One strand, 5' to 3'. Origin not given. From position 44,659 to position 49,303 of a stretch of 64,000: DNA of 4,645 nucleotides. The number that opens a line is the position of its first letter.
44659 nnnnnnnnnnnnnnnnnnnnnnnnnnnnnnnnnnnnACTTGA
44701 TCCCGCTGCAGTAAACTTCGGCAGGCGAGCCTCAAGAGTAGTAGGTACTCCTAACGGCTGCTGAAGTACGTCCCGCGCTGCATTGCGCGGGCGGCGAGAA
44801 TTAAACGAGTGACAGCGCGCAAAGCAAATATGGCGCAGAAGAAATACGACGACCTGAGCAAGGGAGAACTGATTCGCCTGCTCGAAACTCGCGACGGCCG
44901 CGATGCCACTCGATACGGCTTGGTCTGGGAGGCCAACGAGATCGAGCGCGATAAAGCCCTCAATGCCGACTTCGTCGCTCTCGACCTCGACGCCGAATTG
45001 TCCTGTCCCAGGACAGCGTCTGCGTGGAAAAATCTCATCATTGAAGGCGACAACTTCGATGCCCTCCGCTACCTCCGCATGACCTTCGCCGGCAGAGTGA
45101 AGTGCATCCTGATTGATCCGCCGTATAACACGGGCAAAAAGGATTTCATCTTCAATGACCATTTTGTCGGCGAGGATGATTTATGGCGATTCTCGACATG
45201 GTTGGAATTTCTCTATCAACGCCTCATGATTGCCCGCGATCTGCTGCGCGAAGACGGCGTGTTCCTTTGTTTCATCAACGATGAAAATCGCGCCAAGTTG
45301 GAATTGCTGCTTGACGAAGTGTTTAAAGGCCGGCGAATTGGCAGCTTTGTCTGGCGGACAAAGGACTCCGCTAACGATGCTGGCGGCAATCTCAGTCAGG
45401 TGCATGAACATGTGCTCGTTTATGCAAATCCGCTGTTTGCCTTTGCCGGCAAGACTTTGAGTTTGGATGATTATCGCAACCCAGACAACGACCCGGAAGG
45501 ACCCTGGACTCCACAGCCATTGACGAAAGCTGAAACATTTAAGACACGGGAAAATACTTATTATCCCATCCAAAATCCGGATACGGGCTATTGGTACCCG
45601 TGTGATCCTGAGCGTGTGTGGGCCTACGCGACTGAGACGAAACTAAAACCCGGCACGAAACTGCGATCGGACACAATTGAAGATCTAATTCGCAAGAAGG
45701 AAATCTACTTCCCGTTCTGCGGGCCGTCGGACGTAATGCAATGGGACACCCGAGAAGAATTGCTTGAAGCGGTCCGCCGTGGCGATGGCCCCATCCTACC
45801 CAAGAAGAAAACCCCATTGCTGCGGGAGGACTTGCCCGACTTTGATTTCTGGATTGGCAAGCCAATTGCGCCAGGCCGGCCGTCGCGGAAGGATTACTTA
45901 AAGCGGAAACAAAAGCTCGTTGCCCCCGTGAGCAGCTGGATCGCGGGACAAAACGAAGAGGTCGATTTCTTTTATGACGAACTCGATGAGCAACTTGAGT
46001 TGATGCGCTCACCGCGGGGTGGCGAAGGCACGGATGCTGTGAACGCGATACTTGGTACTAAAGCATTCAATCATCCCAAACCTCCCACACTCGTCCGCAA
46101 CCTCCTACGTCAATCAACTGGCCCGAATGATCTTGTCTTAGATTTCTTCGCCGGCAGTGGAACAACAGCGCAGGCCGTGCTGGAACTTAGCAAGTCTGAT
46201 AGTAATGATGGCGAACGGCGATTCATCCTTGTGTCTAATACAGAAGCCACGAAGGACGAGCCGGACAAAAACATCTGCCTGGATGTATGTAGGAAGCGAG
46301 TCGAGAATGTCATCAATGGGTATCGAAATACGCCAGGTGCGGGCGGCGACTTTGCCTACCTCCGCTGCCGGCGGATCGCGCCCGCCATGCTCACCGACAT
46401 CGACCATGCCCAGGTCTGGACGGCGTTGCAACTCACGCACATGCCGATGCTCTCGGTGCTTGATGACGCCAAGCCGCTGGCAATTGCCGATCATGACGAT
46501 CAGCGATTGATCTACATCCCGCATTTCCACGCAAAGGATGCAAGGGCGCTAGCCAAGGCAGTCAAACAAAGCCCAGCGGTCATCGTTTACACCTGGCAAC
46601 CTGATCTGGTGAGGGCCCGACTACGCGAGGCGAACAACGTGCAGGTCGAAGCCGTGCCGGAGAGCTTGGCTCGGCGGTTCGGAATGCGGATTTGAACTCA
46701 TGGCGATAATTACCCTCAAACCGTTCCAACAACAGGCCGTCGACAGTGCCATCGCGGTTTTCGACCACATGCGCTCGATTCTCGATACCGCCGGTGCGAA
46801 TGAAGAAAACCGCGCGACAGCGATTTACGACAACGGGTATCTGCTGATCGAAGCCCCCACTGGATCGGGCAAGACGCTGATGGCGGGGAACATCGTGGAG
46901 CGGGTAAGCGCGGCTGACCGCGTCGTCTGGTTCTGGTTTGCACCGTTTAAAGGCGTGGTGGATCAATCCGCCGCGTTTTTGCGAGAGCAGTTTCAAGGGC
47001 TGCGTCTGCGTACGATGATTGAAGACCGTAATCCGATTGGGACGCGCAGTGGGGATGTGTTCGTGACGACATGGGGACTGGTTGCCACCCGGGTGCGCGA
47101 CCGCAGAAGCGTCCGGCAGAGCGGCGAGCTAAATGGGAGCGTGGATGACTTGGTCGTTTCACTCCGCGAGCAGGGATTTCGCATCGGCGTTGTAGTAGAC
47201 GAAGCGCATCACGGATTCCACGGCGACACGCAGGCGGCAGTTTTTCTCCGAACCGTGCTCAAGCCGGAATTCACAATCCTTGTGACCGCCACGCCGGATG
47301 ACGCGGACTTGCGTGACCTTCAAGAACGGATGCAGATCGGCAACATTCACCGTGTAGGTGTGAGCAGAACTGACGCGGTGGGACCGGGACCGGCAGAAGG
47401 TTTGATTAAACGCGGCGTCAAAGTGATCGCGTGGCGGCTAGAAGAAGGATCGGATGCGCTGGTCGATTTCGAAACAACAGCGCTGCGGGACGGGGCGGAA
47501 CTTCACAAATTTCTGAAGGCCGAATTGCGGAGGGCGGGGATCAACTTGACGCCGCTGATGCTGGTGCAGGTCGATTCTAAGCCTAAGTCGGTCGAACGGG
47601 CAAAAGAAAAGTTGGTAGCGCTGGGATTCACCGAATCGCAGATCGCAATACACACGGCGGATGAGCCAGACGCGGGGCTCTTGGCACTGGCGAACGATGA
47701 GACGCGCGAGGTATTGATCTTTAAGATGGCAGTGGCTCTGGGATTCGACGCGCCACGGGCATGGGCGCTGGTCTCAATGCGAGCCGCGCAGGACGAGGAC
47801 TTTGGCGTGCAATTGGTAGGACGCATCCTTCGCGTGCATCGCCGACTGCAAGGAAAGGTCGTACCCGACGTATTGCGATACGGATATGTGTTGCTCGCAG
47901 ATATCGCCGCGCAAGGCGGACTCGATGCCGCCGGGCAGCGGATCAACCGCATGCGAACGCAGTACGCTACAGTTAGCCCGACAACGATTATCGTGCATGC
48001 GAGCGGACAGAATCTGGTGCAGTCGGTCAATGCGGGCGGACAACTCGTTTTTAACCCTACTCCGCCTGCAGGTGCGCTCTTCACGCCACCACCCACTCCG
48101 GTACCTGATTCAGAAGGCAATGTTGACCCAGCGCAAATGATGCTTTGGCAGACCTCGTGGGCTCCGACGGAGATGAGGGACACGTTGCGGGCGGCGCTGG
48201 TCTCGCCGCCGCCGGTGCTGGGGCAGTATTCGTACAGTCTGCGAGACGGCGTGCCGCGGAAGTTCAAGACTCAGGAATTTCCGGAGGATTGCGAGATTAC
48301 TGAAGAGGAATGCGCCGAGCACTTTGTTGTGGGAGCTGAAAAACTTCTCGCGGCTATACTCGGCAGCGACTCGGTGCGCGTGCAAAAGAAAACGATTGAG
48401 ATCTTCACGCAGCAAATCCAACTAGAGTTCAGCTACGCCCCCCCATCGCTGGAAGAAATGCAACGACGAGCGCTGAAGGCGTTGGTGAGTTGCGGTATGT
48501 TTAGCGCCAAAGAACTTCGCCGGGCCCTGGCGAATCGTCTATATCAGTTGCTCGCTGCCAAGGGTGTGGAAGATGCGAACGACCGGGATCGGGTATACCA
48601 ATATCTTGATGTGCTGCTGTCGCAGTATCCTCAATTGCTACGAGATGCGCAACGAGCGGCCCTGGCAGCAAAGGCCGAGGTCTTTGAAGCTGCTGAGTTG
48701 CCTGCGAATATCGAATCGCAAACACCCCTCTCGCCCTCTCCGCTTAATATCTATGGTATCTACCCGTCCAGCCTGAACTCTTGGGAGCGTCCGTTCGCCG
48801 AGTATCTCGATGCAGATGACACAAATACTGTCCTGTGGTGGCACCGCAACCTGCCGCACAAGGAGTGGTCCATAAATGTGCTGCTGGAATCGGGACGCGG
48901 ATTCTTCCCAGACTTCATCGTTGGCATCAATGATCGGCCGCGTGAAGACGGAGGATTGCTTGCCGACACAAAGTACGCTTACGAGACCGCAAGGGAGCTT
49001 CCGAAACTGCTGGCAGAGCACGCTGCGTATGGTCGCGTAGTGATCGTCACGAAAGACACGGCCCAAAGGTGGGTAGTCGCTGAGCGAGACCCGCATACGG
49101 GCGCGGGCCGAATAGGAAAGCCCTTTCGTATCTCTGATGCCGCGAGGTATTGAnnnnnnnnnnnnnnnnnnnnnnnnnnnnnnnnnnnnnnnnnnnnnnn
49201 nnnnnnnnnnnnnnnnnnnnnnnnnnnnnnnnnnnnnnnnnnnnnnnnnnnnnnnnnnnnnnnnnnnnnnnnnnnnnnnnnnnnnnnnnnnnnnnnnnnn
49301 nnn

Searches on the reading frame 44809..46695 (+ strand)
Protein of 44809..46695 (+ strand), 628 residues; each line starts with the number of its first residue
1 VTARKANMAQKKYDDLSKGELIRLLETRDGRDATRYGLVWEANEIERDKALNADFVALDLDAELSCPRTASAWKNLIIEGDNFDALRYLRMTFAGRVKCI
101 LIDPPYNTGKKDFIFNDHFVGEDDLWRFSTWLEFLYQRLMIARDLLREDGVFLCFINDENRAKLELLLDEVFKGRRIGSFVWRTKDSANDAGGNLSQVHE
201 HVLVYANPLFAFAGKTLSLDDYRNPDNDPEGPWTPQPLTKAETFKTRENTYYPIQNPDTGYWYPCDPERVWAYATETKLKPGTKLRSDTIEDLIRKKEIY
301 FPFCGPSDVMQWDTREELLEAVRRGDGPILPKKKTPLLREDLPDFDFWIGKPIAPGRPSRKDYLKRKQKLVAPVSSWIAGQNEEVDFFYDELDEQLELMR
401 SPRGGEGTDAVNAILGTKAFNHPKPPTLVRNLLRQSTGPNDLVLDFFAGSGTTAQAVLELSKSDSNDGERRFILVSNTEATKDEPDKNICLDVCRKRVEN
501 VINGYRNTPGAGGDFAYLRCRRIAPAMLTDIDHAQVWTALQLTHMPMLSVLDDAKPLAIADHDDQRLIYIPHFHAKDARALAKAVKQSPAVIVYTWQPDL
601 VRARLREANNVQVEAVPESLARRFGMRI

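Call 27: search_protein_families(library=pfam, max_evalue=0.01, proteins=[window:44809-46695:+])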
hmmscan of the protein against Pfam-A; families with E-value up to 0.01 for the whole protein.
window:44809-46695:+ (628 aa): 1 family
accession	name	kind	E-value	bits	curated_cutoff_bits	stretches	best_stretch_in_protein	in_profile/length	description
PF01555.25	N6_N4_Mtase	-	3.7e-32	112.5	26.7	1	97-462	1-204/221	DNA methylase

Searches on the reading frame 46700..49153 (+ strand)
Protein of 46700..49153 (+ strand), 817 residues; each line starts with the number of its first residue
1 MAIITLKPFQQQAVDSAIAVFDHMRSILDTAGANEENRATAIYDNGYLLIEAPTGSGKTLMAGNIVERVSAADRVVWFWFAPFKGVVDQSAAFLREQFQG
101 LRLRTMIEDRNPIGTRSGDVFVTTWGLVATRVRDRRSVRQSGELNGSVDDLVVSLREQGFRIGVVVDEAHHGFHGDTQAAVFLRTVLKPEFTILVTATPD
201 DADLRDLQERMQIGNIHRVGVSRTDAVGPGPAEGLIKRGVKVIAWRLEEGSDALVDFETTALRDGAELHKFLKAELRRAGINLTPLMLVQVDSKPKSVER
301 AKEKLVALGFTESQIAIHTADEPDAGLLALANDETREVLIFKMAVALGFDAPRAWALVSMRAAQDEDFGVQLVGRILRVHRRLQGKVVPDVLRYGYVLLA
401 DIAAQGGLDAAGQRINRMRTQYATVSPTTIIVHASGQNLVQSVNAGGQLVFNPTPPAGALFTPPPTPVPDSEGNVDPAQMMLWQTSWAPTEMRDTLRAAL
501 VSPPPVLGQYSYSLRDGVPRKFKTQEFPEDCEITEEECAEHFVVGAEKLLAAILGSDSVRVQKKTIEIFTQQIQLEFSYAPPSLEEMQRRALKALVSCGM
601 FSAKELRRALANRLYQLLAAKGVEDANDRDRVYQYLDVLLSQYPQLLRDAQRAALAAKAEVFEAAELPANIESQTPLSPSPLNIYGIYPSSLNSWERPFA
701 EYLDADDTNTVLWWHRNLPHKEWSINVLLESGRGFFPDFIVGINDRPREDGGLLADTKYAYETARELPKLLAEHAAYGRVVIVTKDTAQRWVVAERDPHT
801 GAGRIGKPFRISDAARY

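Call 27: search_protein_families(library=pfam, max_evalue=0.01, proteins=[window:46700-49153:+])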
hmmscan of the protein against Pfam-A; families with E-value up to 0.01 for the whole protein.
window:46700-49153:+ (817 aa): 2 families
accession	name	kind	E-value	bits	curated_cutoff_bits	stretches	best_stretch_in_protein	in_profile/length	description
PF04851.21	ResIII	-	2e-10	41.3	22.5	1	4-200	2-163/164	Type III restriction enzyme, res subunit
PF00270.35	DEAD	-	1.4e-06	28.6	26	1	41-205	10-165/167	DEAD/DEAH box helicase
